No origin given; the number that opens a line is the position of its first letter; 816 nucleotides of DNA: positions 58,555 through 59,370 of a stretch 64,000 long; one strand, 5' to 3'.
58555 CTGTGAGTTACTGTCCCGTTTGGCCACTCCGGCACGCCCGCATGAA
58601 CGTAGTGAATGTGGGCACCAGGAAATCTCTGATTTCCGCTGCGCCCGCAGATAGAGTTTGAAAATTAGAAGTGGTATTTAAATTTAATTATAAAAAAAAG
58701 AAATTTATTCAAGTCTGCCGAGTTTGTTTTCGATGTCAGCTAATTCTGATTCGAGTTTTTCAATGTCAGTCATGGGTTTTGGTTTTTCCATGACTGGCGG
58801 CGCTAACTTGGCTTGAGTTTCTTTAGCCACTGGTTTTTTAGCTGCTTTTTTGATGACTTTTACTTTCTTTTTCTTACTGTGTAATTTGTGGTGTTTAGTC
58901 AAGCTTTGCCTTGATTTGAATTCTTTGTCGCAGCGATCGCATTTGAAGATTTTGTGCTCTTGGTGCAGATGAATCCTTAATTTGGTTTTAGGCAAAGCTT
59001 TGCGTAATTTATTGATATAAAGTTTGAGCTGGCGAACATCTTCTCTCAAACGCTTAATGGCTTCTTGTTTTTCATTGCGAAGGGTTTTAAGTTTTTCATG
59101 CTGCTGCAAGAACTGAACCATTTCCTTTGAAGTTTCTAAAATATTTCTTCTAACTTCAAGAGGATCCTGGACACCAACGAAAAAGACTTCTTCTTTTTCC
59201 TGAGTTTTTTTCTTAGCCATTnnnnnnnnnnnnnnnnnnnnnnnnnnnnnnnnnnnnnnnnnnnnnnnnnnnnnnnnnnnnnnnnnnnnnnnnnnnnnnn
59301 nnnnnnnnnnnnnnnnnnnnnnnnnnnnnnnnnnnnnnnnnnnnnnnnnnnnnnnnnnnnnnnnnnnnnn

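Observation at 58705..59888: Three translationally coupled small genes: two paralogous coiled-coil proteins plus a C2H2-like zinc-finger protein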

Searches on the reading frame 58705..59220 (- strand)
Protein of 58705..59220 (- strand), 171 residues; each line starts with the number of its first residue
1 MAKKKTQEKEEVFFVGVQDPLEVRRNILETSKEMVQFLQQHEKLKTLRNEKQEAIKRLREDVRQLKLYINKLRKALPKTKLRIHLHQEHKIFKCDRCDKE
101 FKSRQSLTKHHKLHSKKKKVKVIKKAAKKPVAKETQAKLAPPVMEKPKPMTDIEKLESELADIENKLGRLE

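Call 3: search_protein_families(library=pfam, proteins=[window:58705-59220:-], max_evalue=10)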
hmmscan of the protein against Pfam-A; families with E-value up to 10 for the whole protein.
window:58705-59220:- (171 aa): 13 families
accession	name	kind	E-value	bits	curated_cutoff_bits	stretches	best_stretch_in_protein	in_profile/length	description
PF13912.12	zf-C2H2_6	-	0.00023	21.5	25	1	92-116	2-26/27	C2H2-type zinc finger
PF00096.32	zf-C2H2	-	0.00082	20.1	25.2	1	92-114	1-23/23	Zinc finger, C2H2 type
PF13894.12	zf-C2H2_4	-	0.0029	18.6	27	1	92-114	1-23/24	C2H2-type zinc finger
PF13465.12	zf-H2C2_2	-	0.02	15.7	40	1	86-103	9-26/26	Zinc-finger double domain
PF16326.10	ABC_tran_CTD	-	0.021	15.5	32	2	152-167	16-31/69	ABC transporter C-terminal domain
PF01844.29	HNH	-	0.046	14.3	21.4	1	94-118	1-25/47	HNH endonuclease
PF05478.16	Prominin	-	0.086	11.3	34.3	1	26-137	225-342/799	Prominin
PF15909.11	zf-C2H2_8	-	0.26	12.1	30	1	87-117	31-63/98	C2H2-type zinc ribbon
PF24862.1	SUS_EPBD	-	0.43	11.5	27.7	1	29-86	19-78/88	Sucrose synthase EPBD domain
PF12325.13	TMF_TATA_bd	-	0.81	10.3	29.1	1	22-69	61-108/115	TATA element modulatory factor 1 TATA binding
PF04032.22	Rpr2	-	2.3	9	29.3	1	65-119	20-73/90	RNAse P Rpr2/Rpp21/SNM1 subunit domain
PF11744.14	ALMT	-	7.9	5.7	20.6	1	27-154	311-439/471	Aluminium activated malate transporter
PF17003.11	Actin_micro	-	8.6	5.9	27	1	83-148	203-268/354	Putative actin-like family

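Call 4: search_protein_families(library=ncbifam, proteins=[window:58705-59220:-], max_evalue=10)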
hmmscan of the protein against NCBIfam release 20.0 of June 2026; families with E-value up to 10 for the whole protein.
window:58705-59220:- (171 aa): 8 families
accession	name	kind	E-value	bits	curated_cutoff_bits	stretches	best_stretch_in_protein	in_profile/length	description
TIGR02168.1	SMC_prok_B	equivalog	0.02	12.6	567.35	1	23-169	845-985/1181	chromosome segregation protein SMC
NF003008.0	PRK03824.1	equivalog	0.028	14.3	125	1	55-109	36-88/135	hydrogenase nickel incorporation protein HypA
TIGR02169.1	SMC_prok_A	equivalog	0.03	12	729.4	1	18-171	815-972/1165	chromosome segregation protein SMC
TIGR02605.1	CxxC_CxxC_SSSS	subfamily_domain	0.12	12.5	31.3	1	92-111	6-24/52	FmdB family zinc ribbon protein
NF033885.1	conj_TraP_IncI1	equivalog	4.3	7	135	1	37-83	84-137/217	conjugal transfer protein TraP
NF004427.0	PRK05771.1-1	equivalog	5.2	5.6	942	1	38-127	58-147/668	V-type ATP synthase subunit I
NF053525.1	thylo_ssr2422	subfamily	8.3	6.9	38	0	48-83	19-46/77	ssr2422 family thylakoid membrane protein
NF043073.1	MMSYN1_0195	equivalog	9.5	4.2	1250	1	8-133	426-552/1021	spermidine/putrescine ABC transporter permease/substrate-binding protein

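Call 10: find_homologous_proteins(query=window:58705-59220:-, max_evalue=0.01)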
Query window:58705-59220:- (171 aa): 30 proteins with E <= 0.01 among 274 candidates.
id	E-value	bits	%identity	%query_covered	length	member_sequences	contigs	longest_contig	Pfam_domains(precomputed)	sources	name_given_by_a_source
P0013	1.6e-98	345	100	100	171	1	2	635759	-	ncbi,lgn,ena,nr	ncbi:MAG: hypothetical protein KAT77_02630 [Nanoarchaeota archaeon]|nr:hypothetical protein [Nanoarc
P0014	2.6e-79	282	80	100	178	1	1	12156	PF00096.33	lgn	-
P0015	5.6e-77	275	78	99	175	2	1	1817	PF00096.33,PF13912.13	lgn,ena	-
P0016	9.2e-75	268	79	99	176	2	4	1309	PF00096.33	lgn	-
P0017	1.2e-53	199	61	96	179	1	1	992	PF00096.33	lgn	-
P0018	2.0e-53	198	57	95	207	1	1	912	-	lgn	-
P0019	2.2e-52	195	59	94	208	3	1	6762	-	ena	-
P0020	6.7e-51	190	59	94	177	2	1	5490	-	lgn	-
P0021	1.3e-49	186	59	96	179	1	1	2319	-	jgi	-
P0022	6.2e-46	174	53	94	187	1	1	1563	-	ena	-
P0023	3.7e-43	165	54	99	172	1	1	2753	PF13912.13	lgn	-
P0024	7.0e-42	161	59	99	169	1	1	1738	-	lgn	-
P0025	3.2e-32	130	50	96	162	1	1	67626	-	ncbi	ncbi:hypothetical protein ACFLZB_01410 [Nanoarchaeota archaeon]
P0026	2.7e-31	127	52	94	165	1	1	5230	-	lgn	-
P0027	2.2e-24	104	40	100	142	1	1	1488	-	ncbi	-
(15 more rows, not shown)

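Call 21: search_solved_structures(query=A2, max_evalue=10)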
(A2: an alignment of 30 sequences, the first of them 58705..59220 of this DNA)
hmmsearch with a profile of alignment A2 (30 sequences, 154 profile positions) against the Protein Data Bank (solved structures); distinct sequences matched with E-value up to 10: 18.
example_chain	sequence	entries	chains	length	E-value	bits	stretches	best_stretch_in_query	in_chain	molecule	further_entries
8oyv_A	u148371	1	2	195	0.055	16.8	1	43-101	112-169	De novo designed soluble Claudin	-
4wsw_B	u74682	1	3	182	0.087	16.2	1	114-153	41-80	Hemagglutinin HA2 chain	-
4cyv_B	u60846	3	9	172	0.11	15.9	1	114-152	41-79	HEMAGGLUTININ | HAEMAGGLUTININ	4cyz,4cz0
4cyw_B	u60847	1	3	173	0.11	15.9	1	114-152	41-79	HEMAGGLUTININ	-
4qy0_B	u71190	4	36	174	0.13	15.7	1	115-152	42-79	hemagglutinin | Hemagglutinin HA2 chain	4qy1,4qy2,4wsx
4xq5_B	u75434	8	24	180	0.14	15.6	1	115-152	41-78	Hemagglutinin HA2 chain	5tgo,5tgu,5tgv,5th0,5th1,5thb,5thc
4xqo_B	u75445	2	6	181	0.14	15.5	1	115-152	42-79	Hemagglutinin HA2 chain | Hemagglutinin HA2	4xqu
4d00_B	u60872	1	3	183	0.14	15.5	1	115-152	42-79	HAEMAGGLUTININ HA1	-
6wf1_B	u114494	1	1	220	0.21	15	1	115-152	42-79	Hemagglutinin HA2 chain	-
9bu6_D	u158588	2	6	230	0.22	14.9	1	115-152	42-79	Hemagglutinin HA2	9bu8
6tvb_B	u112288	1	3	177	0.22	14.9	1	113-152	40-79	Hemagglutinin HA2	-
6tjw_B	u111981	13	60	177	0.22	14.9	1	113-152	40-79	Hemagglutinin HA2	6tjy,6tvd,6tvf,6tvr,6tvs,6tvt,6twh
6tva_B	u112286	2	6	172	0.24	14.8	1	113-152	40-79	Haemagglutinin HA2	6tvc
1g6u_A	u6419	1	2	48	0.31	14.4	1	132-153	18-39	DOMAIN SWAPPED DIMER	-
6xxv_C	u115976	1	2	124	1.3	12.4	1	55-139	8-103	S2_1.2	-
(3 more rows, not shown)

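Call 33: predict_structure(alignment_id=A2)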
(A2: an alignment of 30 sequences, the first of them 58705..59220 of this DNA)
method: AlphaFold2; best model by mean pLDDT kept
length: 171 residues; sequences in the alignment: 30
mean_pLDDT: 75.6   pTM: 0.33
mean pLDDT of the five models: 75.6, 75.6, 74.7, 73.7, 73.2
residues with pLDDT >= 90: 52; 70-90: 52; 50-70: 49; < 50: 18
segments of 3 or more residues with pLDDT < 50: 121-128, 131-133
pLDDT, mean of each block of 10 residues (from residue 1): 55 60 88 96 97 98 97 83 62 80 82 65 47 48 59 85 84 51
secondary structure, 60 per line:
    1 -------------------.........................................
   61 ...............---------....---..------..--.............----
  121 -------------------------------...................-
elements in order: H20-75 H85-88 H104-116 H152-170

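Call 47: search_protein_families(library=pfam, alignment_id=A5, max_evalue=1)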
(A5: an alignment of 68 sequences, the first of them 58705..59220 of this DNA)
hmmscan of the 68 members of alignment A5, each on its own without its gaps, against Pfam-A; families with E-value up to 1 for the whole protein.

A. member 1, window:58705-59220:- (171 aa): 10 families
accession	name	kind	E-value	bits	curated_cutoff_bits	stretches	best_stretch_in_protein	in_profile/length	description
PF13912.12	zf-C2H2_6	-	0.00023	21.5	25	1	92-116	2-26/27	C2H2-type zinc finger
PF00096.32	zf-C2H2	-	0.00082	20.1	25.2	1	92-114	1-23/23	Zinc finger, C2H2 type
PF13894.12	zf-C2H2_4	-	0.0029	18.6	27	1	92-114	1-23/24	C2H2-type zinc finger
PF13465.12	zf-H2C2_2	-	0.02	15.7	40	1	86-103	9-26/26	Zinc-finger double domain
PF16326.10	ABC_tran_CTD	-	0.021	15.5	32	0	152-167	16-31/69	ABC transporter C-terminal domain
PF01844.29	HNH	-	0.046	14.3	21.4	1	94-118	1-25/47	HNH endonuclease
PF05478.16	Prominin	-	0.086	11.3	34.3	1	26-137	225-342/799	Prominin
PF15909.11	zf-C2H2_8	-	0.26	12.1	30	1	87-117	31-63/98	C2H2-type zinc ribbon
PF24862.1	SUS_EPBD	-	0.43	11.5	27.7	0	29-86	19-78/88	Sucrose synthase EPBD domain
PF12325.13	TMF_TATA_bd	-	0.81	10.3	29.1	1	22-69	61-108/115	TATA element modulatory factor 1 TATA binding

B. families by the number of members that match (of 68 scanned): 265 families (the first 25 are shown)
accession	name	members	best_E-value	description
PF13863.11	DUF4200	10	0.0021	Domain of unknown function (DUF4200)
PF12325.13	TMF_TATA_bd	8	0.00037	TATA element modulatory factor 1 TATA binding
PF04108.17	ATG17_like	7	0.00064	Autophagy protein ATG17-like domain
PF13339.11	AATF-Che1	6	0.00021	Apoptosis antagonizing transcription factor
PF09177.16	STX6_10_61_N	6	0.0017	Syntaxin 6/10/61, N-terminal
PF20069.4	DUF6465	6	0.004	Family of unknown function (DUF6465)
PF01997.21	Translin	6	0.015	Translin family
PF10241.14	KxDL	6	0.059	Uncharacterized conserved protein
PF05478.16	Prominin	6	0.069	Prominin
PF11744.14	ALMT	6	0.087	Aluminium activated malate transporter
PF07160.18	SKA1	5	0.00075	Spindle and kinetochore-associated protein 1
PF14523.12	Syntaxin_2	5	0.01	Syntaxin-like protein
PF15546.11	DUF4653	5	0.013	Domain of unknown function (DUF4653)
PF14931.11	IFT20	5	0.014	Intraflagellar transport complex B, subunit 20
PF04513.17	Baculo_PEP_C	4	0.011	Baculovirus polyhedron envelope protein, PEP, C terminus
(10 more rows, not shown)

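Call 55: fold_search(model_id=the predicted structure, library=pdb)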
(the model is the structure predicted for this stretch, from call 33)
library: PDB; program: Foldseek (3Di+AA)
matches with E <= 10: 254; with E <= 0.001: 0
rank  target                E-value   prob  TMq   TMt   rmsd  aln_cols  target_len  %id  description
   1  5k5l_E                4.3e-01  0.63  0.14  0.40   6.3        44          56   34  Homo sapiens CCCTC-binding factor (CTCF) ZnF6-8 and H19 sequence DNA complex structure (released 2017-05-24)
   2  2rsj_MODEL_1_A        5.3e-01  0.96  0.14  0.26   0.7        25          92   48  Solution structures of the DNA-binding domains of immune-related zinc-finger protein ZFAT (released 2013-03-13)
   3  2i13_A                6.5e-01  0.75  0.16  0.18   6.3        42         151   36  Aart, a six finger zinc finger designed to recognize ANN triplets (released 2006-10-03)
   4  8yvb_A                7.5e-01  0.47  0.17  0.26  10.7        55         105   25  Crystal structure of Caenorhabditis elegans ZIM-1 ZF1-2-CTD domain in complex with Chromosome II/III pairing center (released 2024-12-11)
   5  2els_MODEL_1_A        8.1e-01  0.95  0.14  0.66   0.6        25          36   48  Solution structure of the 2nd C2H2 zinc finger of human Zinc finger protein 406 (released 2008-04-01)
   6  2i13_B                8.1e-01  0.75  0.16  0.19   6.0        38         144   34  Aart, a six finger zinc finger designed to recognize ANN triplets (released 2006-10-03)
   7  5k5l_F                8.1e-01  0.41  0.14  0.39   6.3        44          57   34  Homo sapiens CCCTC-binding factor (CTCF) ZnF6-8 and H19 sequence DNA complex structure (released 2017-05-24)
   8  6ml4_A                8.7e-01  0.87  0.15  0.17   2.6        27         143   33  BTB24 Zinc Fingers 4-8 with 19+1mer DNA Oligonucleotide (Sequence 3) (released 2019-07-03)
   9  6ml5_A                1.1e+00  0.82  0.15  0.17   2.6        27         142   33  ZBTB24 Zinc Fingers 4-8 with 19+1mer DNA Oligonucleotide (Sequence 4) (released 2019-07-03)
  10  5yj3_C                1.1e+00  0.33  0.17  0.38  12.2        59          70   17  Crystal structure of TZAP and telomeric DNA complex (released 2017-12-06)
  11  5k5l_G                1.2e+00  0.54  0.14  0.28   4.4        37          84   35  Homo sapiens CCCTC-binding factor (CTCF) ZnF6-8 and H19 sequence DNA complex structure (released 2017-05-24)
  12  2enh_MODEL_1_A        1.2e+00  0.51  0.14  0.48   5.7        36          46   30  Solution structure of the C2H2 type zinc finger (region 556-588) of human Zinc finger protein 28 homolog (released 2007-10-02)
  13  9jzt_A                1.3e+00  0.84  0.17  0.26   3.1        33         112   36  Crystal structure of ZBTB20 in complex with mouse AFP promoter (released 2025-10-15)
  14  2ytp_MODEL_1_A        1.3e+00  0.57  0.16  0.53   6.4        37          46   19  Solution structure of the C2H2 type zinc finger (region 687-719) of human Zinc finger protein 484 (released 2007-10-09)
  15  8jq0_A                1.3e+00  0.33  0.17  0.39  12.8        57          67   19  Crystal structure of ZBTB48 ZF10-11-C in complex with CIITA promoter (released 2024-12-18)
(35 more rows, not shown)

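Call 56: search_protein_families(library=phrogs, proteins=[window:58705-59220:-], max_evalue=1)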
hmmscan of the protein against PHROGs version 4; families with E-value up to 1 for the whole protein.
window:58705-59220:- (171 aa): 9 families
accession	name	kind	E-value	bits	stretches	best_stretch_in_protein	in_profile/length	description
phrog_14541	-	head and packaging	0.003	17.5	1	42-145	183-282/508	virion structural protein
phrog_6405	-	unknown function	0.019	16.1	1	25-77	82-132/138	-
phrog_20107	-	unknown function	0.027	15.6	1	74-129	8-64/120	-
phrog_38539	-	unknown function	0.035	15.4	1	151-171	33-53/70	-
phrog_16725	-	unknown function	0.13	13.7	1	90-114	6-30/75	-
phrog_4123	-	unknown function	0.14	13.4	1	32-71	41-80/121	-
phrog_17611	-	unknown function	0.2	12.2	1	17-72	158-213/309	-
phrog_17468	-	unknown function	0.35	11.9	1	16-99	57-139/163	-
phrog_3507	-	unknown function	0.42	12.2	1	28-66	49-87/102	-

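Call 57: search_protein_families(library=padloc, proteins=[window:58705-59220:-], max_evalue=1)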
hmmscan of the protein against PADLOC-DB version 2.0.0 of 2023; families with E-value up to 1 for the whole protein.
window:58705-59220:- (171 aa): 2 families
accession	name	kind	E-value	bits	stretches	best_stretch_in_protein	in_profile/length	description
PDLC03859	LmuB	-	0.00048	17.4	1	25-169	253-392/611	-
PDLC03863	LmuB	-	0.17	8.5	1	21-133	337-446/610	-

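Call 84: search_dna_similar(query=window:58705-59220:-, collection=plasmids, mode=protein, max_evalue=0.001, max_rows=5)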
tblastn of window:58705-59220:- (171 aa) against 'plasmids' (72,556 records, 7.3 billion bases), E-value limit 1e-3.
No match.

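Call 85: search_solved_structures(query=A5, max_evalue=1)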
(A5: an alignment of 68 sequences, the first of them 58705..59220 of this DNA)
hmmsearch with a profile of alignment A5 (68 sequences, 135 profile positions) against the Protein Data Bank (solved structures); distinct sequences matched with E-value up to 1: 10.
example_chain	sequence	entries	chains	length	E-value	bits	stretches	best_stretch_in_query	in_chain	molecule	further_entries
9i5e_A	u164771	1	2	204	0.018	18.5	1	74-135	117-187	Isoform 2B of GTPase KRas,APH2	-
8oyv_A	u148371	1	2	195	0.18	15.3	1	41-96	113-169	De novo designed soluble Claudin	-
7jh6_A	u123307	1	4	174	0.28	14.6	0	32-134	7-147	Two-domain di-Zn(II) and porphyrin-binding protein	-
1g6u_A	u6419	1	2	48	0.51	13.8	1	110-134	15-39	DOMAIN SWAPPED DIMER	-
7a48_B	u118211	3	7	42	0.54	13.7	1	114-135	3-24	APH colied-coil | APH coiled-coil | Coiled-coil APH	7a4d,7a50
4qy0_B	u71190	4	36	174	0.74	13.3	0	105-134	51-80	hemagglutinin | Hemagglutinin HA2 chain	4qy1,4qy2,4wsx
1fxk_C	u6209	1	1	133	0.74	13.3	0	105-130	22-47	PROTEIN (PREFOLDIN)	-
4xq5_B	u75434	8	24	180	0.8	13.2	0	105-134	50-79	Hemagglutinin HA2 chain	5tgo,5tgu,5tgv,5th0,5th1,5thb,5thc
4xqo_B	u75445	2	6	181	0.81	13.2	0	105-134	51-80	Hemagglutinin HA2 chain | Hemagglutinin HA2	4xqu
4d00_B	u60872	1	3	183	0.83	13.1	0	105-134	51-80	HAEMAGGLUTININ HA1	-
